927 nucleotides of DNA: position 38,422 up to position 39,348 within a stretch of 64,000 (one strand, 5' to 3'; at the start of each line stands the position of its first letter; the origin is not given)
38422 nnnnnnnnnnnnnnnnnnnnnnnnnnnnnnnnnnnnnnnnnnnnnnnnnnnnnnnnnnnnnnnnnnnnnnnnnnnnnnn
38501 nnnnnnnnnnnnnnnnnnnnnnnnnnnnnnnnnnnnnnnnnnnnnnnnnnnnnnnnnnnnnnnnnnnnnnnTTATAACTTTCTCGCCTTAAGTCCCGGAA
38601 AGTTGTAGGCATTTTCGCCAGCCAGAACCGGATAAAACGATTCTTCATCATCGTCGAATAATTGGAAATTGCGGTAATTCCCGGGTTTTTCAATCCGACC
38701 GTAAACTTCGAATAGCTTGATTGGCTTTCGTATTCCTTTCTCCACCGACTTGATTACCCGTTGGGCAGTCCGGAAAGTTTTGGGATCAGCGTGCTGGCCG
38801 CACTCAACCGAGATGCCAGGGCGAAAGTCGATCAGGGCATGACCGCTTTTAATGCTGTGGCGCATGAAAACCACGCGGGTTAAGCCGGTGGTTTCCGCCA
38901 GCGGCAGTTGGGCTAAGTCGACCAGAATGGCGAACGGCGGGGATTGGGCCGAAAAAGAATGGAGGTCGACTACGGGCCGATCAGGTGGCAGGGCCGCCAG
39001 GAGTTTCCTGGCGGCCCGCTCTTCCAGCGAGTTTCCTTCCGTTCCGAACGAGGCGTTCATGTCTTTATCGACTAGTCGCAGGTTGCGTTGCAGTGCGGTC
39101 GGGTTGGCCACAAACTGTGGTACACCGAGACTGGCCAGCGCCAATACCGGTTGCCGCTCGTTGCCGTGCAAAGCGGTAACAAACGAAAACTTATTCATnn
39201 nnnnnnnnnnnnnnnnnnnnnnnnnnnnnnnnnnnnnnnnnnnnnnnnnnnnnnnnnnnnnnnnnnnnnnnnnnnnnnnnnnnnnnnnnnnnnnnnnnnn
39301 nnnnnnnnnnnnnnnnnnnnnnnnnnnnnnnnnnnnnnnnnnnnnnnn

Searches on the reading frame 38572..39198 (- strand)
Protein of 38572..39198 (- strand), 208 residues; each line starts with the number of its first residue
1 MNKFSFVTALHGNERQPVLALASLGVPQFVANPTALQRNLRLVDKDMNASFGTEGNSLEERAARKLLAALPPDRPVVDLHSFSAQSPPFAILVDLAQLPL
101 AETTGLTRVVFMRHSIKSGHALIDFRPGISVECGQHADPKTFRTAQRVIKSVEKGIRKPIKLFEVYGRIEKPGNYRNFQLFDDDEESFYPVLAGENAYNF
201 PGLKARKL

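Call 49: search_protein_families(library=pfam, max_evalue=0.001, proteins=[window:38572-39198:-])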
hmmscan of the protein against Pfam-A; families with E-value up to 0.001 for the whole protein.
window:38572-39198:- (208 aa): 1 family
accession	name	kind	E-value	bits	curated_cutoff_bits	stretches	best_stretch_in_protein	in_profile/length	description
PF24827.1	AstE_AspA_cat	-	4.3e-07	30.1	25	1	26-90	39-116/192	Succinylglutamate desuccinylase/Aspartoacylase catalytic domain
